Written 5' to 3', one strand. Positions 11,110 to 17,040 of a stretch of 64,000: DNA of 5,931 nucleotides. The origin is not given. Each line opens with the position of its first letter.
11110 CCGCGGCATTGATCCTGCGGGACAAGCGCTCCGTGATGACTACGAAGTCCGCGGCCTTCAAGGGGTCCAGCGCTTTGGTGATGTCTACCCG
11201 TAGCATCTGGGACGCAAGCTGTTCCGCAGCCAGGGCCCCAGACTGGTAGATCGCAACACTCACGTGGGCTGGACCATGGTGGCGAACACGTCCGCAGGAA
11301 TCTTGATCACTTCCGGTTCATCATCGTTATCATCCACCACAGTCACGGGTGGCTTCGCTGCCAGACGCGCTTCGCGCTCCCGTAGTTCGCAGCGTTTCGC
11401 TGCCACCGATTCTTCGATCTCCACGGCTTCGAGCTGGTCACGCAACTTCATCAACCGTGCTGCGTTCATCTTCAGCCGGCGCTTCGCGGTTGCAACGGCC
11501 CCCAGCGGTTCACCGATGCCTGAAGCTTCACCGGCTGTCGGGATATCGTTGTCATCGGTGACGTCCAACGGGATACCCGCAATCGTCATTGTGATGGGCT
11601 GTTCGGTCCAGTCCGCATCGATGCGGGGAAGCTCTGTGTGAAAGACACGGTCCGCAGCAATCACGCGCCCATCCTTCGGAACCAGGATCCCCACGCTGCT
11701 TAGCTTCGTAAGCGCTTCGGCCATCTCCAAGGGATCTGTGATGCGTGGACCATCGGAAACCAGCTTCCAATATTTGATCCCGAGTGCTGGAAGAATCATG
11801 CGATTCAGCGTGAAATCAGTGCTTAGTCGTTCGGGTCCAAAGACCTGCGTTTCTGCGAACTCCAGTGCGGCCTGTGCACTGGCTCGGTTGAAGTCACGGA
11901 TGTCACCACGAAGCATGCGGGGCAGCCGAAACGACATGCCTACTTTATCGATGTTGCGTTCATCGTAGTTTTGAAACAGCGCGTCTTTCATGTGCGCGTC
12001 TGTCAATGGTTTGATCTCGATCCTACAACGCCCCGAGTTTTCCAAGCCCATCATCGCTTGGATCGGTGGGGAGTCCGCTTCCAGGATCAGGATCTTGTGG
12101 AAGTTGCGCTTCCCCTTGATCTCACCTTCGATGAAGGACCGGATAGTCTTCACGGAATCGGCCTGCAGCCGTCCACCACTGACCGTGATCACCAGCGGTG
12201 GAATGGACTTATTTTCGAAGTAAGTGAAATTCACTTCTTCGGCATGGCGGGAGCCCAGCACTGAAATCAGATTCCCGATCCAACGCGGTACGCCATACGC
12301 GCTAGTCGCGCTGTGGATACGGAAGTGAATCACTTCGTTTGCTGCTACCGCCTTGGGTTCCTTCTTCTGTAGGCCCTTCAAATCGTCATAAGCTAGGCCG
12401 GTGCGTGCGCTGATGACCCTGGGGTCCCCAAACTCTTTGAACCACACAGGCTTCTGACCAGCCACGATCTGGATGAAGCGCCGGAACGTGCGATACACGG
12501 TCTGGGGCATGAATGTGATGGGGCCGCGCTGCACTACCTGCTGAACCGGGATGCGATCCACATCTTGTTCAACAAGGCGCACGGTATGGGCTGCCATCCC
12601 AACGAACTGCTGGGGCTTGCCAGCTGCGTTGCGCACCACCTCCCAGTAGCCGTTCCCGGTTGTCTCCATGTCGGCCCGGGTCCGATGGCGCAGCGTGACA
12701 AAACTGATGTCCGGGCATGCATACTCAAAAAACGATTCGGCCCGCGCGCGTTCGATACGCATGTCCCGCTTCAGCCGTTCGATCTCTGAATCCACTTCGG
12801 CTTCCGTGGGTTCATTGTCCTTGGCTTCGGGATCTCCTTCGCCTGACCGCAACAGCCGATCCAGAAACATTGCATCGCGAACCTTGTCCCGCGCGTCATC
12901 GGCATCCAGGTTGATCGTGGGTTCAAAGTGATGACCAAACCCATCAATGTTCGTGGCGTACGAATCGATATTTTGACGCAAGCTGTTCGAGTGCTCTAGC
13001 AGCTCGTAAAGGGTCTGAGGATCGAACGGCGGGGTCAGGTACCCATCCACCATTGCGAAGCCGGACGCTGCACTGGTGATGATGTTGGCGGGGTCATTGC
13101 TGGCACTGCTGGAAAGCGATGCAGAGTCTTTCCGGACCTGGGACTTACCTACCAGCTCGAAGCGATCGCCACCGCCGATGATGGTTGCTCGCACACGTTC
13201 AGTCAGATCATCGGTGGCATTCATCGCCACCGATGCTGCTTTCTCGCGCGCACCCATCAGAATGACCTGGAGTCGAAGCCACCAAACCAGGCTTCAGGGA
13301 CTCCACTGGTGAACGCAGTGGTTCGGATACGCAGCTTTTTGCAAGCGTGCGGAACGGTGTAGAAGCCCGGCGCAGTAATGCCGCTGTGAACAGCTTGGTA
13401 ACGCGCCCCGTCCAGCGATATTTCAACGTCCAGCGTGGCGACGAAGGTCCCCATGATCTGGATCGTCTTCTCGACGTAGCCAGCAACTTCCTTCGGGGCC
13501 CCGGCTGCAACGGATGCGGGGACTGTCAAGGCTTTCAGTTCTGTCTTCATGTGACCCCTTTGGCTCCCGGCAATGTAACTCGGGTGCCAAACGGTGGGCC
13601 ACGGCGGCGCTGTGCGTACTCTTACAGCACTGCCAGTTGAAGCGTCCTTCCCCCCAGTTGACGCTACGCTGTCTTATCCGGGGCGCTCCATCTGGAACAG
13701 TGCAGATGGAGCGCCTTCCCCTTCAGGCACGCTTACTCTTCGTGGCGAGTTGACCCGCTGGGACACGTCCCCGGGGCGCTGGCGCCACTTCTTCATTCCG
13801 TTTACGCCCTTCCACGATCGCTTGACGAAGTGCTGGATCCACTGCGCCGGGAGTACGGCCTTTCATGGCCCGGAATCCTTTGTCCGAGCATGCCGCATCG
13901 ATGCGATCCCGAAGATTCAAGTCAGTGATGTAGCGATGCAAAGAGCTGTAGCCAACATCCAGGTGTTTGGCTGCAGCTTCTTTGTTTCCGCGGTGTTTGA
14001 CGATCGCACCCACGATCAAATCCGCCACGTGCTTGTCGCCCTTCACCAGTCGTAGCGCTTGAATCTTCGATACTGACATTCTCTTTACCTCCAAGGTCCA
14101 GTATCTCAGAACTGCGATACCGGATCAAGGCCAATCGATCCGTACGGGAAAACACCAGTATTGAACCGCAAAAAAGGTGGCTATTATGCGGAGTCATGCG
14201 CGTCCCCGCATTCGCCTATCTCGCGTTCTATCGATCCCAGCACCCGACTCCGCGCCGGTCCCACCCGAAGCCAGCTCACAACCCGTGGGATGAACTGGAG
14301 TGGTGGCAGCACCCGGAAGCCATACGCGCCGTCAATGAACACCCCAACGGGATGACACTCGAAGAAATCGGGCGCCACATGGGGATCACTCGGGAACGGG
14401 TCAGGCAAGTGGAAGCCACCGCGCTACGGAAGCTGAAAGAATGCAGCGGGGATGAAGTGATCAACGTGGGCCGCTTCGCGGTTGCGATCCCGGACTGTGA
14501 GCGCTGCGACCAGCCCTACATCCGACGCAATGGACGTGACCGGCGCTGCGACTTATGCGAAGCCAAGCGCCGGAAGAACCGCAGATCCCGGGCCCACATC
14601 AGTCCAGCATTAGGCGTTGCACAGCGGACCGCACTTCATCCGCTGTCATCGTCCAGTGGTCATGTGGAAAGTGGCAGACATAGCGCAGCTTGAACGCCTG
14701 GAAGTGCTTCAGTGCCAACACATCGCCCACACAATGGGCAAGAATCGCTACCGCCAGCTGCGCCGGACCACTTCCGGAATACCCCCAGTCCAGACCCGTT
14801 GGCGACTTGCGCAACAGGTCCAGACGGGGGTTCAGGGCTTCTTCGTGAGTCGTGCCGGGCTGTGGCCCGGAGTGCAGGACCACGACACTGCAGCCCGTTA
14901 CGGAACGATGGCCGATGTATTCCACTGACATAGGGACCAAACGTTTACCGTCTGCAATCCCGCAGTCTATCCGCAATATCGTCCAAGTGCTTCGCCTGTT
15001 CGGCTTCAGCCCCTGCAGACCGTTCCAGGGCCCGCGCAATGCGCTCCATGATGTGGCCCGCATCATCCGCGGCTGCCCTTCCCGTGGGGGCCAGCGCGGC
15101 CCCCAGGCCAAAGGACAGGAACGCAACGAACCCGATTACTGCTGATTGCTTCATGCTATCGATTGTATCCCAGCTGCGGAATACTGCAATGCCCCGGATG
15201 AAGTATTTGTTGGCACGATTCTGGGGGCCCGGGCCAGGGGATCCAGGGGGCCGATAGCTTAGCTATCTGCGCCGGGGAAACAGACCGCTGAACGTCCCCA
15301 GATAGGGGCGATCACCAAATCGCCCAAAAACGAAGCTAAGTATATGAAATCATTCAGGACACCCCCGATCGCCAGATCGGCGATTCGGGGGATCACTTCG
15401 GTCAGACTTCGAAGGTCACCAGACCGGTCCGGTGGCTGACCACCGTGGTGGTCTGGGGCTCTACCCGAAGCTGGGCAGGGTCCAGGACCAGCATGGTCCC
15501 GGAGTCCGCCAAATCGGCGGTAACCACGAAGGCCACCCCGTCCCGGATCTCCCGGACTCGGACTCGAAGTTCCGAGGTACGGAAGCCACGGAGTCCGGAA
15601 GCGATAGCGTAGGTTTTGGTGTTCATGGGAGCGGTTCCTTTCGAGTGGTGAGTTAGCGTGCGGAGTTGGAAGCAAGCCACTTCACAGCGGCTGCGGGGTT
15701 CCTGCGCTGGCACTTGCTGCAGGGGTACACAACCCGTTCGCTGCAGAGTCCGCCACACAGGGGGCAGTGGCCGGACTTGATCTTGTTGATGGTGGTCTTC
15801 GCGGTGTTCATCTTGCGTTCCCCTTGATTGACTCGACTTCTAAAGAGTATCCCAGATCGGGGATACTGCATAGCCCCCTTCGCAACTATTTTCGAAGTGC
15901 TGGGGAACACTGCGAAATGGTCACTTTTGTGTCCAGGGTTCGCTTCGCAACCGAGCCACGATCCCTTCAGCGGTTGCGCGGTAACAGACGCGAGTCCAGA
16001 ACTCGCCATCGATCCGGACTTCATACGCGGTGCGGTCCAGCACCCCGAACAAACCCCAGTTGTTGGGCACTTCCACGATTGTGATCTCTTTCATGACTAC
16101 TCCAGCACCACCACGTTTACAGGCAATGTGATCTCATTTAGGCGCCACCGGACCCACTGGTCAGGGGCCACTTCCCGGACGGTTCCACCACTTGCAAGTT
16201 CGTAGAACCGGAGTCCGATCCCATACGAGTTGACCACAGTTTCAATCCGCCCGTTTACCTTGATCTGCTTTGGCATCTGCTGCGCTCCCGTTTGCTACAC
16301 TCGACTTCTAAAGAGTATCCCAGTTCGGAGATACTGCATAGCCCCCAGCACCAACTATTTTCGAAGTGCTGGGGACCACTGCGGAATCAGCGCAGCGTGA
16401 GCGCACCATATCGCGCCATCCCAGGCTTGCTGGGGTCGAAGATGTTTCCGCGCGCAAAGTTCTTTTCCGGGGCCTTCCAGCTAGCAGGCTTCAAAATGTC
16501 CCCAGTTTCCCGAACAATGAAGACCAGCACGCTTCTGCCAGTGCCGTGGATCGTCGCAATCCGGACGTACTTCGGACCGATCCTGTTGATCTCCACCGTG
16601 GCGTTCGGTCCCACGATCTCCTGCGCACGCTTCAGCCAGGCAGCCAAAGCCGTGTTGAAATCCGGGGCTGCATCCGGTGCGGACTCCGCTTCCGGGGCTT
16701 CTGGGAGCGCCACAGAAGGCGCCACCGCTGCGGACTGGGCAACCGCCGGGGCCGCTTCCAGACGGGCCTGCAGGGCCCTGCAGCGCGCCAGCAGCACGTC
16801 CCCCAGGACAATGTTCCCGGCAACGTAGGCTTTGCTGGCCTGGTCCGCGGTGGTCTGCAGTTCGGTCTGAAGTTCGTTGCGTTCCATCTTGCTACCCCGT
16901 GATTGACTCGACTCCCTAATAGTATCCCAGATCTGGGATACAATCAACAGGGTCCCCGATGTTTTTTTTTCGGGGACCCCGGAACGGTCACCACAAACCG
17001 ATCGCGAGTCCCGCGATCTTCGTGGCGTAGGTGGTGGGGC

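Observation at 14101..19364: Ten-site operator regulon: 20-bp palindrome filling the -35/-10 spacer of many promoters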

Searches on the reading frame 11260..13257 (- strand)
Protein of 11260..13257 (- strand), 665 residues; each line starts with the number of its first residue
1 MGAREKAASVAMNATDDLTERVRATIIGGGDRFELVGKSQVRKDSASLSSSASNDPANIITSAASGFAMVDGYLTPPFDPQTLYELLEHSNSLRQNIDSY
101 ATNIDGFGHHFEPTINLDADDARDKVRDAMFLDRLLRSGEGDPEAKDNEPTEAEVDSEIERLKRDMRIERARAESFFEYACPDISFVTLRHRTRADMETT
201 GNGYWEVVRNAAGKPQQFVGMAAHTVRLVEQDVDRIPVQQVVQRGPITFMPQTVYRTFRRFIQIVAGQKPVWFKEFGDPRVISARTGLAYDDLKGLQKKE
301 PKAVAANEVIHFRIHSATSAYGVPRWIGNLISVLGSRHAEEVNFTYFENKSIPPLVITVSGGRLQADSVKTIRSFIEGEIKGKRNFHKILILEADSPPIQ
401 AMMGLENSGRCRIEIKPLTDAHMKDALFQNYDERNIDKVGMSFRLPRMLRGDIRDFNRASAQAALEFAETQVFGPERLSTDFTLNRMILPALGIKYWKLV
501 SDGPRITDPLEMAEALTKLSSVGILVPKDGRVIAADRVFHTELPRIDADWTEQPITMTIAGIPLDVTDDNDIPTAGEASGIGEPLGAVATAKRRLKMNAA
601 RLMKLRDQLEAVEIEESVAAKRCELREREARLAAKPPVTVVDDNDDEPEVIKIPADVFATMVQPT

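Call 18: search_dna_similar(query=window:11260-13257:-, collection=phages, mode=protein, max_rows=12)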
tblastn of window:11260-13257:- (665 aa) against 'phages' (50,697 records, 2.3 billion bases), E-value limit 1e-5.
Records with a match: 255; places in all: 256; records where one place covers at least 80% of the query: 1.
Best place of each record, by identity: <60% 255.
By first word of the organism name: Streptomyces 127; Vibrio 33; Pseudomonas 12; Lactococcus 11; Clostridium 10; Rhodococcus 9; Bacteriophage 8; Bacillus 7; Halorubrum 7; Rhizobium 6; and 10 more.
By host as written in the record: Streptomyces griseus ATCC 10137 52; Streptomyces lividans JI 1326 29; - 24; Streptomyces viridochromogenes DSM40736 12; Lactococcus lactis SMQ-86 10; Streptomyces sanglieri UNT16F27A 9; Streptomyces griseofuscus ATCC 23916 7; Streptomyces mirabilis NRRL B-2400 7; and 56 more.
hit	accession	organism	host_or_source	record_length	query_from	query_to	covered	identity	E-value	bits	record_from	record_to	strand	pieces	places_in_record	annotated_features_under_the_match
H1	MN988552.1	Rhizobium phage RHph_I4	Rhizobium phaseoli N771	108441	76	609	80%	32.4%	9e-72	259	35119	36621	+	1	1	capsid portal protein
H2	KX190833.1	Bacillus phage vB_BtS_BMBtp14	Bacillus thuringiensis BGSC 4AJ1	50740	36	562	79%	32.1%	6e-65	239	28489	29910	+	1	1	portal protein | terminase B protein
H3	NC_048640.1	Bacillus phage vB_BtS_BMBtp14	Bacillus thuringiensis BGSC 4AJ1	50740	36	562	79%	32.1%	6e-65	239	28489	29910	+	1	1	portal protein | DEAD/DEAH box helicase family protein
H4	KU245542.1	Pseudomonas phage SM1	Pseudomonas aeruginosa USM AR2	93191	74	559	73%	34.3%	1e-64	238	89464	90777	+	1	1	putative portal protein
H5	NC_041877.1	Pseudomonas phage SM1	Pseudomonas aeruginosa USM AR2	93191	74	559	73%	34.3%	1e-64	238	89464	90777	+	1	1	putative portal protein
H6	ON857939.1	Pseudomonas phage vB_PaeS_FBPa45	Pseudomonas sp.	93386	74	559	73%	34.3%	1e-64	238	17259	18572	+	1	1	hypothetical protein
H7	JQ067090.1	Pseudomonas phage PaMx31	Pseudomonas aeruginosa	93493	74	559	73%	34.3%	1e-64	238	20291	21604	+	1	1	record has no annotation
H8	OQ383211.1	Pseudomonas phage UF_RH6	Pseudomonas aeruginosa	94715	74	559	73%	34.3%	1e-64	238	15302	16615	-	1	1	recombination endonuclease subunit D12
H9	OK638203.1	Pseudomonas phage BHU-17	Pseudomonas aeruginosa MTCC 5928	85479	74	559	73%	34.3%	1e-64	238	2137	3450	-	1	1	record has no annotation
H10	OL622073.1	Pseudomonas phage Pa BHU-17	Pseudomonas aeruginosa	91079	74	559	73%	34.3%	1e-64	238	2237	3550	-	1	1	recombination endonuclease subunit D12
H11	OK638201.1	Pseudomonas phage BHU-1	Pseudomonas aeruginosa MTCC 5926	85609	74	559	73%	34.3%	1e-64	238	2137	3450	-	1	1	record has no annotation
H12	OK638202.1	Pseudomonas phage BHU-15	Pseudomonas aeruginosa MTCC 5927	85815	74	559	73%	34.3%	1e-64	238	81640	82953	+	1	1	record has no annotation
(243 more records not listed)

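Call 19: find_related_loci(query=window:11260-13257:-, collection=viral_contigs, flank=10000)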
Query window:11260-13257:- (665 aa) in viral_contigs; peptide patterns used: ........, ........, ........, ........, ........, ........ (x = any residue, [..] = any of these).
22 stretches matched a pattern; 10 encode a relative of the query (tblastn E <= 1e-3); 10 distinct loci.
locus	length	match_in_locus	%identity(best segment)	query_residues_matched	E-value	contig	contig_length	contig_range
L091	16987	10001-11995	53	4-655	0e+0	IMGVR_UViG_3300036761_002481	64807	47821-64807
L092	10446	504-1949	53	72-565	6e-168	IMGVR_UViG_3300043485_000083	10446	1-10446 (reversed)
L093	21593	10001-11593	50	68-609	3e-167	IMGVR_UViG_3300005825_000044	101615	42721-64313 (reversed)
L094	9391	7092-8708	43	72-613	8e-136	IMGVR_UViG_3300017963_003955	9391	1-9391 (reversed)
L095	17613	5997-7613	43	72-613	9e-136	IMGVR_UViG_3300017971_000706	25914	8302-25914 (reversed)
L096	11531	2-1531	43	101-613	6e-125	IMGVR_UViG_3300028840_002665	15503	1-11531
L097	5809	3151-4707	34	8-549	3e-83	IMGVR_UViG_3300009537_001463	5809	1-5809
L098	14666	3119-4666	34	74-595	2e-81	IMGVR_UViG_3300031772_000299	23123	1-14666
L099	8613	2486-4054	33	73-593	4e-72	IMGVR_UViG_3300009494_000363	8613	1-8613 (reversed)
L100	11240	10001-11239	34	19-461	6e-68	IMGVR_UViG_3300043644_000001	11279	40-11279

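Call 43: find_related_loci(query=A3, collection=genome_contigs, flank=10000)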
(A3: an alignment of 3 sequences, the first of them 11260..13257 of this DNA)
Query A3 (665 aa) in genome_contigs; peptide patterns used: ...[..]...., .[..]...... (x = any residue, [..] = any of these).
93 stretches matched a pattern; 50 encode a relative of the query (tblastn E <= 1e-3); 50 distinct loci.
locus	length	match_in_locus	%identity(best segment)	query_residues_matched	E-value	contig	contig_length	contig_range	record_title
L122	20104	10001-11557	48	72-613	9e-162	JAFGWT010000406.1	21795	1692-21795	MAG: Deltaproteobacteria bacterium isolate ZodW_Metabat.284 k87_17770609, whole genome shotgun sequence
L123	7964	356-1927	47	72-625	3e-162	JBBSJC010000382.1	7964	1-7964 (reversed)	MAG: Polyangiales bacterium isolate LS4_concoct.218 LS4_concoct.218_K_3538571_L_7964_cov_15.7657, whole genome shotgun s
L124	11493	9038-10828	45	14-628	9e-162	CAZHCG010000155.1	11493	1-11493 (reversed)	MAG TPA_asm: uncultured Myxococcales bacterium isolate binchicken_co17_433 genome assembly, contig: NODE_12342_length_11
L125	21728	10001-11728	46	46-658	2e-161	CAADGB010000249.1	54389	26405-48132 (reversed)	uncultured delta proteobacterium isolate PRO4.fa.gz genome assembly, contig: k127_997198, whole genome shotgun sequence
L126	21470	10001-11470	51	72-568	3e-161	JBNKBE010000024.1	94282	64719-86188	MAG: Polyangiaceae bacterium isolate F2.bin.4.strict NODE_24_length_94282_cov_7.880166, whole genome shotgun sequence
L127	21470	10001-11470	51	72-568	2e-160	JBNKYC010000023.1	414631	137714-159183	MAG: Polyangiaceae bacterium isolate D1D2.bin.32.orig k141_107427, whole genome shotgun sequence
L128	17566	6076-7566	51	65-568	5e-159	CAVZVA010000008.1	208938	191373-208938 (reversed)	MAG: uncultured delta proteobacterium isolate MFD02416.bin.1.77 genome assembly, contig: contig_68284, whole genome shot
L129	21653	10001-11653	47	54-628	9e-159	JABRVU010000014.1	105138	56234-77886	MAG: Phycisphaerae bacterium isolate MAG-02r c_000000000074, whole genome shotgun sequence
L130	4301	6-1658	47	54-628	9e-164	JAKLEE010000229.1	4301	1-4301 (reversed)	MAG: Spirochaetes bacterium isolate RA.bin126 RA.bin126_229, whole genome shotgun sequence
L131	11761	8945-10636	45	55-655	5e-158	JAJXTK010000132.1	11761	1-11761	MAG: Myxococcales bacterium isolate BP4.bin47 NODE_7231_length_11761_cov_1.277205, whole genome shotgun sequence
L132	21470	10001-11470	52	72-568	2e-157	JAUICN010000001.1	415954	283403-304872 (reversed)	MAG: Polyangia bacterium isolate 7_bin.33 NODE_38_length_415954_cov_1.963903, whole genome shotgun sequence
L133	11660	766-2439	45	54-637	4e-157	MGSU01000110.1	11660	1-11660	MAG: Deltaproteobacteria bacterium RIFOXYA12_FULL_61_11 rifixya3_full_scaffold_2861, whole genome shotgun sequence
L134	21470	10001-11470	51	72-568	3e-157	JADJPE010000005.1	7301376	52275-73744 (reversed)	MAG: Deltaproteobacteria bacterium isolate Fred_18-Q3-R57-64_BATAC.308 tig01546525-10-72987380, whole genome shotgun seq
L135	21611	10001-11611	48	74-628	7e-160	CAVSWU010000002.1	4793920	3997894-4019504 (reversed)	MAG: uncultured delta proteobacterium isolate MFD05674.bin.1.60 genome assembly, contig: contig_30831, whole genome shot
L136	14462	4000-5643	47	46-614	8e-155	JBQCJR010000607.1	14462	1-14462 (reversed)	MAG: Kofleriaceae bacterium isolate bin995 k127_4108453, whole genome shotgun sequence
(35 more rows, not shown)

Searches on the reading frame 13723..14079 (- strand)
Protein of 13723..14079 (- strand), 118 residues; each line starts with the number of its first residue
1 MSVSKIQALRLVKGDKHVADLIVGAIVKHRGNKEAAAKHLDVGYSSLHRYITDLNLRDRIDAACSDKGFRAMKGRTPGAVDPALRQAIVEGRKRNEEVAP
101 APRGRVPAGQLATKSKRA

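Call 15: search_protein_families(library=pfam, max_evalue=0.05, proteins=[window:13723-14079:-])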
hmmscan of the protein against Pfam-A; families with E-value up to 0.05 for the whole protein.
window:13723-14079:- (118 aa): 1 family
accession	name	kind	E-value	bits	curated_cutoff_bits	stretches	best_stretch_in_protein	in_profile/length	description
PF02954.25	HTH_8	-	0.00026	21.1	22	1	20-49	8-37/42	Bacterial regulatory protein, Fis family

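Call 32: find_homologous_proteins(query=window:13723-14079:-, max_evalue=0.001)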
Query window:13723-14079:- (118 aa): 3 proteins with E <= 0.001 among 22 candidates.
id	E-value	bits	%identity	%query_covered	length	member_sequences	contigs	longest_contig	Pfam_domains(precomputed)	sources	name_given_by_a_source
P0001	3.3e-69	248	100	100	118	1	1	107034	-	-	-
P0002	1.1e-50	188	79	97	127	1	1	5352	-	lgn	-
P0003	6.2e-42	160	66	99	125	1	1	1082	-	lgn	-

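Call 33: find_encoding_contigs(protein=P0002, flank=10000)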
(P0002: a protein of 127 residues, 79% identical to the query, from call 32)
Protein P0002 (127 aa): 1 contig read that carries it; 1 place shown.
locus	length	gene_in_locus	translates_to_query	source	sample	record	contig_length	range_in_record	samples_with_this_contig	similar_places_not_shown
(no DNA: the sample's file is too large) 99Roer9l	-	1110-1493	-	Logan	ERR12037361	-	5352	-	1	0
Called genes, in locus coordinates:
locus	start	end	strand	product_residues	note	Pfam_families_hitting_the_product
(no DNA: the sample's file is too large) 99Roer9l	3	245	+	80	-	?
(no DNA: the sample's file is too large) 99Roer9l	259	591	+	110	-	PF19663:DUF6166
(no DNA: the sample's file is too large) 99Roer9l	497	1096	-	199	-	PF04545:Sigma70_r4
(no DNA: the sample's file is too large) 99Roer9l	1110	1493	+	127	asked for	-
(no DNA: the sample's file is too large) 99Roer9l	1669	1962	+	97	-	-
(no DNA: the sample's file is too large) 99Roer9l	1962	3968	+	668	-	PF04860:Phage_portal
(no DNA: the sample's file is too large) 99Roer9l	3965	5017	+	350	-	-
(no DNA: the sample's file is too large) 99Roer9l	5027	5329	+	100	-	-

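Call 34: find_encoding_contigs(protein=P0003, flank=10000)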
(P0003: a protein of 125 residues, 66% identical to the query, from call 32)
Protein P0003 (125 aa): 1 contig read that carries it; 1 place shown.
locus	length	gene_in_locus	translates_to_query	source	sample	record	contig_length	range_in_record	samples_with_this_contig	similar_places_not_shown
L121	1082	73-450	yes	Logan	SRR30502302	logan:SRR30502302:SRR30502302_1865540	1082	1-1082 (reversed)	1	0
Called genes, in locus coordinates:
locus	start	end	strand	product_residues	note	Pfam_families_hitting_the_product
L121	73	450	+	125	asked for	-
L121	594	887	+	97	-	-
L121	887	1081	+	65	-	?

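Call 36: search_protein_families(library=phrogs, max_evalue=0.001, proteins=[window:13723-14079:-])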
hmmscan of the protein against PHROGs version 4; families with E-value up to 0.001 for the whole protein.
window:13723-14079:- (118 aa): 0 families

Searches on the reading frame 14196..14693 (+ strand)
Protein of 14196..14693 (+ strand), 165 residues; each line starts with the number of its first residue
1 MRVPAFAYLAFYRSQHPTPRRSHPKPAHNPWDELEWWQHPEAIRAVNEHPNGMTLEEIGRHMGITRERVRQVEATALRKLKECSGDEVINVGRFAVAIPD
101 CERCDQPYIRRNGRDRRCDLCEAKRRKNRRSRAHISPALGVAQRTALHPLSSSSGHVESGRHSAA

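Call 15: search_protein_families(library=pfam, max_evalue=0.05, proteins=[window:14196-14693:+])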
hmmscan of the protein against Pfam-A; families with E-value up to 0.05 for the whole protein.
window:14196-14693:+ (165 aa): 5 families
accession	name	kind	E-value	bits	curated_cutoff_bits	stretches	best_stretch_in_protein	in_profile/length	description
PF04545.22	Sigma70_r4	-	1.3e-11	44.3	24.1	1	52-82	20-50/50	Sigma-70, region 4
PF13518.12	HTH_28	-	0.0022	18.5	25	1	44-72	4-32/52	Helix-turn-helix domain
PF13384.12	HTH_23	-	0.008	16.4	24.6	0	42-71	10-36/50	Homeodomain-like domain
PF16365.12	EutK_C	-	0.023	15.2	27.5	1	46-72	8-34/52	Ethanolamine utilization protein EutK C-terminus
PF21873.2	Thioredoxin_17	-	0.031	15.2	24.8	0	79-116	16-53/80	Thioredoxin-like domain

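Call 36: search_protein_families(library=phrogs, max_evalue=0.001, proteins=[window:14196-14693:+])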
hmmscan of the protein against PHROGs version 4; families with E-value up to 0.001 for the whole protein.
window:14196-14693:+ (165 aa): 1 family
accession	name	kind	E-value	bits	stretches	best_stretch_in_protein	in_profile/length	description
phrog_351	-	transcription regulation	1.6e-08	34.7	1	51-91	693-734/928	RNA polymerase sigma factor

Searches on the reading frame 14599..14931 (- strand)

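Call 15: search_protein_families(library=pfam, max_evalue=0.05, proteins=[window:14599-14931:-])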
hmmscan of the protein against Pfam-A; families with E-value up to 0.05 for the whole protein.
window:14599-14931:- (110 aa): 1 family
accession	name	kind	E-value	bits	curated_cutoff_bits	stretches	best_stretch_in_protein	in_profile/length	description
PF19663.4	DUF6166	-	5.1e-24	84.6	27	1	5-105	1-92/93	Family of unknown function (DUF6166)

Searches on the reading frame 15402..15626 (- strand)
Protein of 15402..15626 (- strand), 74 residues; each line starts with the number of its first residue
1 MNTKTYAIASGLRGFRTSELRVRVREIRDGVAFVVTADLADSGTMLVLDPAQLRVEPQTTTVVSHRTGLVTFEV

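Call 15: search_protein_families(library=pfam, max_evalue=0.05, proteins=[window:15402-15626:-])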
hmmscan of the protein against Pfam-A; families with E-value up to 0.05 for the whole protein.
window:15402-15626:- (74 aa): 1 family
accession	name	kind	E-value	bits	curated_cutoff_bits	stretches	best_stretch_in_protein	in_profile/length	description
PF04052.18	TolB_N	-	0.0025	18.3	22.4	1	25-63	27-65/106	TolB amino-terminal domain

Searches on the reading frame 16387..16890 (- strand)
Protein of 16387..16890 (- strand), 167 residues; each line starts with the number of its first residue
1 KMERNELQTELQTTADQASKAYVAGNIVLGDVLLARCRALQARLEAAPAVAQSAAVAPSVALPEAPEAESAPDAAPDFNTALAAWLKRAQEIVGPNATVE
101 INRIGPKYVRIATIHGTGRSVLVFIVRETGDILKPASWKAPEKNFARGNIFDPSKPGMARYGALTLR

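Call 15: search_protein_families(library=pfam, max_evalue=0.05, proteins=[window:16387-16890:-])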
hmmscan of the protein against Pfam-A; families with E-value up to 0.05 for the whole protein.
window:16387-16890:- (167 aa): 1 family
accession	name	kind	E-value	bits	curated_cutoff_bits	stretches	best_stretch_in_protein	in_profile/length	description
PF24835.1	DUF7717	-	3.4e-08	34.1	27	1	99-144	45-90/117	Family of unknown function (DUF7717)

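Call 36: search_protein_families(library=phrogs, max_evalue=0.001, proteins=[window:16387-16890:-])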
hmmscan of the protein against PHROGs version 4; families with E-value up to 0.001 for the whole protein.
window:16387-16890:- (167 aa): 4 families
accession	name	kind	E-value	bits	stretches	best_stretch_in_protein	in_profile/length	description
phrog_5014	-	unknown function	8.4e-11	43.1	1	78-153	11-94/110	-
phrog_3274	-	unknown function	1.5e-07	33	1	104-144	42-88/113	-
phrog_818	-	unknown function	4.5e-07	31.4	1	104-144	58-99/127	-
phrog_10383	-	unknown function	3.2e-06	28.4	1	116-152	70-105/125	-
